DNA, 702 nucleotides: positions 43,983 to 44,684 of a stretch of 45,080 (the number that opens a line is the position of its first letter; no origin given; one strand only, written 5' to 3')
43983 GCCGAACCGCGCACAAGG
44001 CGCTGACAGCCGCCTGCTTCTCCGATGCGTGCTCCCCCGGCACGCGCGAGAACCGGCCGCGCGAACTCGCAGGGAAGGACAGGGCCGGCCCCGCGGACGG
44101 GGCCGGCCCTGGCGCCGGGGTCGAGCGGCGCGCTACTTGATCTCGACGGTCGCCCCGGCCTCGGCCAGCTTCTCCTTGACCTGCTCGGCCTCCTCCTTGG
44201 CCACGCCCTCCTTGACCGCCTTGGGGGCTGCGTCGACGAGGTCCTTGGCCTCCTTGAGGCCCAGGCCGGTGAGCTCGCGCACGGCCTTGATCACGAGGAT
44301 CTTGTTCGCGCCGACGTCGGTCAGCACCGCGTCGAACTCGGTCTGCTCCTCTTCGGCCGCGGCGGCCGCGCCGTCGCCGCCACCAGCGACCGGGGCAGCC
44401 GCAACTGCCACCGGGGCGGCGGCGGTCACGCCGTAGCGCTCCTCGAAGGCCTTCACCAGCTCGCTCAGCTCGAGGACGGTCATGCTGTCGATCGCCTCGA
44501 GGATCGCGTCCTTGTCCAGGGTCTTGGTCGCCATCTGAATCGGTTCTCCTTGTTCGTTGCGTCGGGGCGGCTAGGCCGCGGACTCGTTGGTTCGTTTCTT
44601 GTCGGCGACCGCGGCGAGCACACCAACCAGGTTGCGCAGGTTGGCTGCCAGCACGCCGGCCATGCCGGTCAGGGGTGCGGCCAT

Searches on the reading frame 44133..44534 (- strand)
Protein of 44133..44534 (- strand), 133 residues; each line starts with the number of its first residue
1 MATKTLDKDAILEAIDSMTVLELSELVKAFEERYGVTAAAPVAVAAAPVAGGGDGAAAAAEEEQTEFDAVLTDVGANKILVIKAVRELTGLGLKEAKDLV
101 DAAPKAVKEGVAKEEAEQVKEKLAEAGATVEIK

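Call 12: find_encoding_contigs(protein=window:44133-44534:-, flank=3000, max_places=10)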
Protein window:44133-44534:- (133 aa): 5 contigs read that carry it; 3 places shown.
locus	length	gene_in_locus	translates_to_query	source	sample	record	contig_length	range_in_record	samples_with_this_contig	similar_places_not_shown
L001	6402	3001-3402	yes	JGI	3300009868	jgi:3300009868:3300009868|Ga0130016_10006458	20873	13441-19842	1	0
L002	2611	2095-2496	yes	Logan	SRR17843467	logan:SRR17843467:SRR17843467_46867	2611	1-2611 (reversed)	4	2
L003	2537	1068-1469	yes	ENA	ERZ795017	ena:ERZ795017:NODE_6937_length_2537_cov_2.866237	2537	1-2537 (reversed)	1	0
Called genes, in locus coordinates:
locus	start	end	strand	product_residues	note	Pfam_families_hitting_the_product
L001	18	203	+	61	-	PF00584:SecE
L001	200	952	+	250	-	PF02357:NusG, PF00467:KOW (weak)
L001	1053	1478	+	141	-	PF03946:Ribosomal_L11_N, PF00298:Ribosomal_L11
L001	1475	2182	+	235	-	PF00687:Ribosomal_L1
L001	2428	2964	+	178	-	PF00466:Ribosomal_L10, PF27436:RL10_C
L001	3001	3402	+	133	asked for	PF16320:Ribosomal_L12_N, PF00542:Ribosomal_L12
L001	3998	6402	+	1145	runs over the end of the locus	?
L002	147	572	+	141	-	PF03946:Ribosomal_L11_N, PF00298:Ribosomal_L11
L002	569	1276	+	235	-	PF00687:Ribosomal_L1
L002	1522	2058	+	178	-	PF00466:Ribosomal_L10, PF27436:RL10_C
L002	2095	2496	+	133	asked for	PF16320:Ribosomal_L12_N, PF00542:Ribosomal_L12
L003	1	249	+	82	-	?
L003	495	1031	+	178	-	PF00466:Ribosomal_L10, PF27436:RL10_C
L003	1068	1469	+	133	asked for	PF16320:Ribosomal_L12_N, PF00542:Ribosomal_L12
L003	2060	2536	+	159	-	?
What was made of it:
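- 44133..44534 (-): rplL (ribosomal protein L7/L12), upstream gene of the spacer. Pfam Ribosomal_L12_N and Ribosomal_L12 on the called gene (call 12).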

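Call 14: find_homologous_proteins(query=window:44133-44534:-, max_evalue=1e-20)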
Query window:44133-44534:- (133 aa): 7992 proteins with E <= 1e-20 among 8000 candidates; the best 120 are listed.
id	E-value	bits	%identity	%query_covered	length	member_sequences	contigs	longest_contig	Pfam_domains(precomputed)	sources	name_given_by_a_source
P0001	8.2e-69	247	100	100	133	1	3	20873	PF16320.11,PF00542.25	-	-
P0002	5.6e-68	244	99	100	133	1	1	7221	PF16320.11,PF00542.25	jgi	-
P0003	1.7e-65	236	99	96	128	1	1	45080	PF16320.11,PF00542.25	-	-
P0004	3.7e-65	235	96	100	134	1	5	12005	PF16320.11,PF00542.25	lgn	-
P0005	5.5e-65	235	95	100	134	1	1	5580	PF16320.11,PF00542.25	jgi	jgi:large subunit ribosomal protein L7/L12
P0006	1.2e-64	234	94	100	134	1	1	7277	PF16320.11,PF00542.25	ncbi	-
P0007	1.8e-64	233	95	100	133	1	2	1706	PF16320.11,PF00542.25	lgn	-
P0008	2.0e-64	233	94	100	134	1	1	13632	PF16320.11,PF00542.25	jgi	jgi:large subunit ribosomal protein L7/L12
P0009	2.9e-64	232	96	100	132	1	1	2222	PF16320.11,PF00542.25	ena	-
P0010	3.7e-64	232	92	100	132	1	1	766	PF16320.11,PF00542.25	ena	-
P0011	5.5e-64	232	95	100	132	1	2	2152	PF16320.11,PF00542.25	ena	-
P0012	6.4e-64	231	93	100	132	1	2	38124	PF16320.11,PF00542.25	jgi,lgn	-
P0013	7.4e-64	231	92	100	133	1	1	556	PF16320.11,PF00542.25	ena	-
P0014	7.8e-64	231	93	100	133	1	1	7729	PF16320.11,PF00542.25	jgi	jgi:large subunit ribosomal protein L7/L12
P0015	1.2e-63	230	93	100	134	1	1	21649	PF16320.11,PF00542.25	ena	-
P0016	1.6e-63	230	93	100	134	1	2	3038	PF16320.11,PF00542.25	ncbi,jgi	jgi:large subunit ribosomal protein L7/L12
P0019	3.3e-63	229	93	100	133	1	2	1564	PF16320.11,PF00542.25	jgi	jgi:large subunit ribosomal protein L7/L12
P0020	4.0e-63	229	93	100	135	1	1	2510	PF16320.11,PF00542.25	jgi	jgi:large subunit ribosomal protein L7/L12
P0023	5.9e-63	228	92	100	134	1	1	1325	PF16320.11,PF00542.25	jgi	jgi:large subunit ribosomal protein L7/L12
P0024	6.5e-63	228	91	100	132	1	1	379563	PF16320.11,PF00542.25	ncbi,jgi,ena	jgi:large subunit ribosomal protein L7/L12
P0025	7.0e-63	228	93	100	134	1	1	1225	PF16320.11,PF00542.25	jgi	jgi:large subunit ribosomal protein L7/L12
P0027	8.5e-63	228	94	100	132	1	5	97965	PF16320.11,PF00542.25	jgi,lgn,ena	jgi:large subunit ribosomal protein L7/L12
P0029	1.2e-62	227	94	100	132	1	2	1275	PF16320.11,PF00542.25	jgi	jgi:large subunit ribosomal protein L7/L12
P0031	1.3e-62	227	92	100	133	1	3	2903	PF16320.11,PF00542.25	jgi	jgi:large subunit ribosomal protein L7/L12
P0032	1.3e-62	227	91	100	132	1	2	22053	PF16320.11,PF00542.25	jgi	jgi:large subunit ribosomal protein L7/L12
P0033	1.5e-62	227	93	100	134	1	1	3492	PF16320.11,PF00542.25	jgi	jgi:large subunit ribosomal protein L7/L12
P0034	1.6e-62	227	92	100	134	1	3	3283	PF16320.11,PF00542.25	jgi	jgi:large subunit ribosomal protein L7/L12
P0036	2.1e-62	226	91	100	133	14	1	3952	PF16320.11,PF00542.25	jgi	jgi:large subunit ribosomal protein L7/L12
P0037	2.3e-62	226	93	100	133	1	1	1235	PF16320.11,PF00542.25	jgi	jgi:large subunit ribosomal protein L7/L12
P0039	3.1e-62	226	93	100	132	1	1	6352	PF16320.11,PF00542.25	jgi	jgi:large subunit ribosomal protein L7/L12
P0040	3.2e-62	226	91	100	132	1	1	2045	PF16320.11,PF00542.25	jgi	jgi:large subunit ribosomal protein L7/L12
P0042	3.4e-62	226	92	100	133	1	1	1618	PF16320.11,PF00542.25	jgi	jgi:large subunit ribosomal protein L7/L12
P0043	3.5e-62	226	94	100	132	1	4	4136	PF16320.11,PF00542.25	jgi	jgi:large subunit ribosomal protein L7/L12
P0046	4.6e-62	225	92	100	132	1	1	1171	PF16320.11,PF00542.25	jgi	jgi:large subunit ribosomal protein L7/L12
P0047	4.6e-62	225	92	100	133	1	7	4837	PF16320.11,PF00542.25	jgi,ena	jgi:large subunit ribosomal protein L7/L12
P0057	9.2e-62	224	92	100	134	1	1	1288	PF16320.11,PF00542.25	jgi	jgi:large subunit ribosomal protein L7/L12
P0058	9.3e-62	224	92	100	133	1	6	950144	PF16320.11,PF00542.25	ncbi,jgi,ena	jgi:large subunit ribosomal protein L7/L12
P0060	9.8e-62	224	91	100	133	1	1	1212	PF16320.11,PF00542.25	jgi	jgi:large subunit ribosomal protein L7/L12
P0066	1.3e-61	224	91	100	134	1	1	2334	PF16320.11,PF00542.25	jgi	jgi:large subunit ribosomal protein L7/L12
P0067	1.4e-61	224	92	100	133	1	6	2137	PF16320.11,PF00542.25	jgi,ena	jgi:large subunit ribosomal protein L7/L12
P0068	1.4e-61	224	92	100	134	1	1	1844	PF16320.11,PF00542.25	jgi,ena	jgi:large subunit ribosomal protein L7/L12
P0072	1.6e-61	224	92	100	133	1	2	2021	PF16320.11,PF00542.25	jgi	jgi:large subunit ribosomal protein L7/L12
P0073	1.7e-61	224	91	100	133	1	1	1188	PF16320.11,PF00542.25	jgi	jgi:large subunit ribosomal protein L7/L12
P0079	1.9e-61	223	90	100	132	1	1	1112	PF16320.11,PF00542.25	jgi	jgi:large subunit ribosomal protein L7/L12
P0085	2.3e-61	223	93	100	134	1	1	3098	PF16320.11,PF00542.25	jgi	jgi:large subunit ribosomal protein L7/L12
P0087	2.6e-61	223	92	100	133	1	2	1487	PF16320.11,PF00542.25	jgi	jgi:large subunit ribosomal protein L7/L12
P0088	2.6e-61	223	88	100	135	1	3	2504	PF16320.11,PF00542.25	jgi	jgi:large subunit ribosomal protein L7/L12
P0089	2.6e-61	223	91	100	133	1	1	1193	PF16320.11,PF00542.25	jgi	jgi:large subunit ribosomal protein L7/L12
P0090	2.9e-61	223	91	100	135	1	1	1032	PF16320.11,PF00542.25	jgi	jgi:large subunit ribosomal protein L7/L12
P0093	3.0e-61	223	92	100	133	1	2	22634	PF16320.11,PF00542.25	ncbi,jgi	ncbi:MAG: 50S ribosomal protein L7/L12 [Candidatus Limnocylindria bacterium]|jgi:large subunit ribos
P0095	3.0e-61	223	91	100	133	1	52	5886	PF16320.11,PF00542.25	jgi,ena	jgi:large subunit ribosomal protein L7/L12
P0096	3.2e-61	223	90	100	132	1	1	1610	PF16320.11,PF00542.25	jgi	jgi:large subunit ribosomal protein L7/L12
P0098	3.3e-61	223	90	100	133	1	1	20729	PF16320.11,PF00542.25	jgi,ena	jgi:large subunit ribosomal protein L7/L12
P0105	4.2e-61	222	90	100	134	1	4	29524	PF16320.11,PF00542.25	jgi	jgi:large subunit ribosomal protein L7/L12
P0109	4.5e-61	222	89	100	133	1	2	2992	PF16320.11,PF00542.25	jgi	jgi:large subunit ribosomal protein L7/L12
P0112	5.1e-61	222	91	100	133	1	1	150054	PF16320.11,PF00542.25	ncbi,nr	ncbi:MAG: 50S ribosomal protein L7/L12 [Chloroflexi bacterium]|nr:50S ribosomal protein L7/L12 [Chlo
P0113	5.1e-61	222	90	100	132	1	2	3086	PF16320.11,PF00542.25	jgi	jgi:large subunit ribosomal protein L7/L12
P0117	5.6e-61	222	91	100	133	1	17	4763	PF16320.11,PF00542.25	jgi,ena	jgi:large subunit ribosomal protein L7/L12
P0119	6.8e-61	222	90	100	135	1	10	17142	PF16320.11,PF00542.25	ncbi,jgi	jgi:large subunit ribosomal protein L7/L12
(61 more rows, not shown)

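Call 15: find_encoding_contigs(protein=P0004, flank=1500, max_places=5)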
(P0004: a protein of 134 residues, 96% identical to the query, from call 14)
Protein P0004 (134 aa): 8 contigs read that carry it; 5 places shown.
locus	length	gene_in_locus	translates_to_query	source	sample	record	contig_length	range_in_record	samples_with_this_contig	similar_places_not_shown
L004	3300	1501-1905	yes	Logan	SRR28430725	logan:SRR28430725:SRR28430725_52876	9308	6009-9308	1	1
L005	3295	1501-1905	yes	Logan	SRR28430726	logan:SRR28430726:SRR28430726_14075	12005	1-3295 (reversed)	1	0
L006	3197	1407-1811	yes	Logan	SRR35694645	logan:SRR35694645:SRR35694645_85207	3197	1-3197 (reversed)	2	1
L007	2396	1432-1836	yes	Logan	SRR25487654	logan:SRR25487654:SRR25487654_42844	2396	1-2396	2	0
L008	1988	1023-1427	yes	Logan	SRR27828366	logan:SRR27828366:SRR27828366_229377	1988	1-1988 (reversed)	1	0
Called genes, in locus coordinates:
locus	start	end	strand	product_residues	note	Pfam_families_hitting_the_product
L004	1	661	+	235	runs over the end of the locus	PF00687:Ribosomal_L1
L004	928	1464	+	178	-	PF00466:Ribosomal_L10, PF27436:RL10_C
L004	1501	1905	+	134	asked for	PF16320:Ribosomal_L12_N, PF00542:Ribosomal_L12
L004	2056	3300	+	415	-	?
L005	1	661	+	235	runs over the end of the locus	PF00687:Ribosomal_L1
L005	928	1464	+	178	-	PF00466:Ribosomal_L10, PF27436:RL10_C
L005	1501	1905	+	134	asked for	PF16320:Ribosomal_L12_N, PF00542:Ribosomal_L12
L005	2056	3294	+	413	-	?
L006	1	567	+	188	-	?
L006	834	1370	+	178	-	PF00466:Ribosomal_L10, PF27436:RL10_C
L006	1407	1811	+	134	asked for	PF16320:Ribosomal_L12_N, PF00542:Ribosomal_L12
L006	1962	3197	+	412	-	?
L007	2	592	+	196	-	?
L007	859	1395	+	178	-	PF00466:Ribosomal_L10, PF27436:RL10_C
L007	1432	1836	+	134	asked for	PF16320:Ribosomal_L12_N, PF00542:Ribosomal_L12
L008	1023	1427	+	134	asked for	PF16320:Ribosomal_L12_N, PF00542:Ribosomal_L12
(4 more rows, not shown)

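Call 16: find_encoding_contigs(protein=P0002, flank=1500, max_places=3)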
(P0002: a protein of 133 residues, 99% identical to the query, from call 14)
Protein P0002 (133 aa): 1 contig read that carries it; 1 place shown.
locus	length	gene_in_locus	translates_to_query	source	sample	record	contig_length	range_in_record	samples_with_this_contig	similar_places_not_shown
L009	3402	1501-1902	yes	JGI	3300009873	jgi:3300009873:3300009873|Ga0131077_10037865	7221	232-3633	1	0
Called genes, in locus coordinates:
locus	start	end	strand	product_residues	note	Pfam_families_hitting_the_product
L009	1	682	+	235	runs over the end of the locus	PF00687:Ribosomal_L1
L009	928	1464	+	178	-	PF00466:Ribosomal_L10, PF27436:RL10_C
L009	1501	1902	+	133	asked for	PF16320:Ribosomal_L12_N, PF00542:Ribosomal_L12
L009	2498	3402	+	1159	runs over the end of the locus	PF04563:RNA_pol_Rpb2_1, PF04561:RNA_pol_Rpb2_2, PF04565:RNA_pol_Rpb2_3, PF10385:RNA_pol_Rpb2_45, PF00562:RNA_pol_Rpb2_6, PF04560:RNA_pol_Rpb2_7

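Call 17: find_encoding_contigs(protein=P0008, flank=1500, max_places=3)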
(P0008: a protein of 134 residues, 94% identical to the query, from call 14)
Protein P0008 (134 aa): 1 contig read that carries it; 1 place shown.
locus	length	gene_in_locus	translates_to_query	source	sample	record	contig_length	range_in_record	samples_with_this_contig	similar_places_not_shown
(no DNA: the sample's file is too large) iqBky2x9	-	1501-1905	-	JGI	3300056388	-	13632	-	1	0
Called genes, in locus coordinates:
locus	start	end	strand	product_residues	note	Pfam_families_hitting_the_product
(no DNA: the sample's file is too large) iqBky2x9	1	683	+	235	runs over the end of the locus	PF00687:Ribosomal_L1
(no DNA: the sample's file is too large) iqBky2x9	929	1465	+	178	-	PF00466:Ribosomal_L10, PF27436:RL10_C (weak)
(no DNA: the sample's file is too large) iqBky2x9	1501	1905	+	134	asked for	PF16320:Ribosomal_L12_N, PF00542:Ribosomal_L12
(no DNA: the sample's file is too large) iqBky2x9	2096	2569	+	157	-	PF03018:Dirigent, PF06351:Allene_ox_cyc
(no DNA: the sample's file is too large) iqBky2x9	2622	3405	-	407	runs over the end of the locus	PF03033:Glyco_transf_28 (weak), PF06722:EryCIII-like_C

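Call 26: find_encoding_contigs(protein=P0005, flank=1500, max_places=3)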
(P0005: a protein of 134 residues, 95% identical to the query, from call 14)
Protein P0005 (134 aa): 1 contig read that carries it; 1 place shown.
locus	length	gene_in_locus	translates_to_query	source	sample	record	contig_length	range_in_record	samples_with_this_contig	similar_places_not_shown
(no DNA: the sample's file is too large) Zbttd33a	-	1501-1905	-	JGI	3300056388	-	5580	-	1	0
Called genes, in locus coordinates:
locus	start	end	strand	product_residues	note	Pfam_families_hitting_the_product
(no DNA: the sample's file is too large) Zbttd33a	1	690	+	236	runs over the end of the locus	PF00687:Ribosomal_L1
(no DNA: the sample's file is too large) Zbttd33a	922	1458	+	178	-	PF00466:Ribosomal_L10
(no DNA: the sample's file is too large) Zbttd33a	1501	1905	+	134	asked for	PF16320:Ribosomal_L12_N, PF00542:Ribosomal_L12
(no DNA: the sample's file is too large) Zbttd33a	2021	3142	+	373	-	PF00296:Bac_luciferase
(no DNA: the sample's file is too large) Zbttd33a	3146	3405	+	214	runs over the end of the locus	PF03358:FMN_red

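Call 27: find_encoding_contigs(protein=P0006, flank=1500, max_places=3)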
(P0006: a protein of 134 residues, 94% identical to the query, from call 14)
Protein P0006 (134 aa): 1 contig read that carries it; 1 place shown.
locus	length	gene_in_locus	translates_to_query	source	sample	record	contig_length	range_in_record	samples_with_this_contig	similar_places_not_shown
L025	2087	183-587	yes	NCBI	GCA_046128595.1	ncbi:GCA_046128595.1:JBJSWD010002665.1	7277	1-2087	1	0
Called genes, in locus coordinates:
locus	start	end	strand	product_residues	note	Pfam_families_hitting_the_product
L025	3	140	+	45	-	?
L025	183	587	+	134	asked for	PF16320:Ribosomal_L12_N, PF00542:Ribosomal_L12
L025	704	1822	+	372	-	PF00296:Bac_luciferase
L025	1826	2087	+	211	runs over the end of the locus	PF02525:Flavodoxin_2, PF03358:FMN_red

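Call 28: find_encoding_contigs(protein=P0009, flank=1500, max_places=3)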
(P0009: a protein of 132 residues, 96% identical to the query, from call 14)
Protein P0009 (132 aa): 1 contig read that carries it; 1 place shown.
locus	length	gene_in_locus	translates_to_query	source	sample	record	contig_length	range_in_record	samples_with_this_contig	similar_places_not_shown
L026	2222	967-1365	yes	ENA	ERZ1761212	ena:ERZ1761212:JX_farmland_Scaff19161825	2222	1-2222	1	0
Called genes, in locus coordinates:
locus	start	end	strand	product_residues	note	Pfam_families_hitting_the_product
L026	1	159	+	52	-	?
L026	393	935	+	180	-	PF00466:Ribosomal_L10, PF27436:RL10_C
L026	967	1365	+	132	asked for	PF16320:Ribosomal_L12_N, PF00542:Ribosomal_L12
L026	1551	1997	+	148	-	-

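Call 53: find_encoding_contigs(protein=window:44133-44534:-, flank=10000, max_places=3)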
Protein window:44133-44534:- (133 aa): 5 contigs read that carry it; 3 places shown.
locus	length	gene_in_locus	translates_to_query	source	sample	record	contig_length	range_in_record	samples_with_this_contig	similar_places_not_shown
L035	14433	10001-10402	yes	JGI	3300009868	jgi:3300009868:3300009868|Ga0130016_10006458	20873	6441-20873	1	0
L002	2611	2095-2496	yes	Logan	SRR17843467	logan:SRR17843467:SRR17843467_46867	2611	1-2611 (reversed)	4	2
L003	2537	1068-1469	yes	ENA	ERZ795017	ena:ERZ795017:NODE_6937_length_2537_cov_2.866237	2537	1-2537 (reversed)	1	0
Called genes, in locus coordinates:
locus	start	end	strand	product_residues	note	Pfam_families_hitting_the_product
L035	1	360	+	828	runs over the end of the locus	PF02861:Clp_N, PF00004:AAA, PF13191:AAA_16 (weak), PF17871:AAA_lid_9, PF00004:AAA, PF07724:AAA_2, PF07728:AAA_5, PF10431:ClpB_D2-small, +11 more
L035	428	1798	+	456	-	PF18073:Zn_ribbon_LapB, PF03796:DnaB_C (faint), PF13481:AAA_25, PF23442:DUF7125, PF06745:ATPase, PF13541:ChlI (weak)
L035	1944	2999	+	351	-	PF01850:PIN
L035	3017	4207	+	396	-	PF01128:IspD, PF12804:NTP_transf_3, PF02542:YgbB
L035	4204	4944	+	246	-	PF08032:SpoU_sub_bind, PF00588:SpoU_methylase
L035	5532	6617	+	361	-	-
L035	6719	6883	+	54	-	PF00471:Ribosomal_L33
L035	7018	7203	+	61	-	PF00584:SecE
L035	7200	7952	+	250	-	PF02357:NusG, PF00467:KOW (weak)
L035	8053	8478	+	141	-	PF03946:Ribosomal_L11_N, PF00298:Ribosomal_L11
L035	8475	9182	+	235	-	PF00687:Ribosomal_L1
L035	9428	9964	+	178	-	PF00466:Ribosomal_L10, PF27436:RL10_C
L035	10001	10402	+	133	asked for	PF16320:Ribosomal_L12_N, PF00542:Ribosomal_L12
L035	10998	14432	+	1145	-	?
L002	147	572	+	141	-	PF03946:Ribosomal_L11_N, PF00298:Ribosomal_L11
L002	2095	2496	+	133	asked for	PF16320:Ribosomal_L12_N, PF00542:Ribosomal_L12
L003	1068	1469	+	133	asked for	PF16320:Ribosomal_L12_N, PF00542:Ribosomal_L12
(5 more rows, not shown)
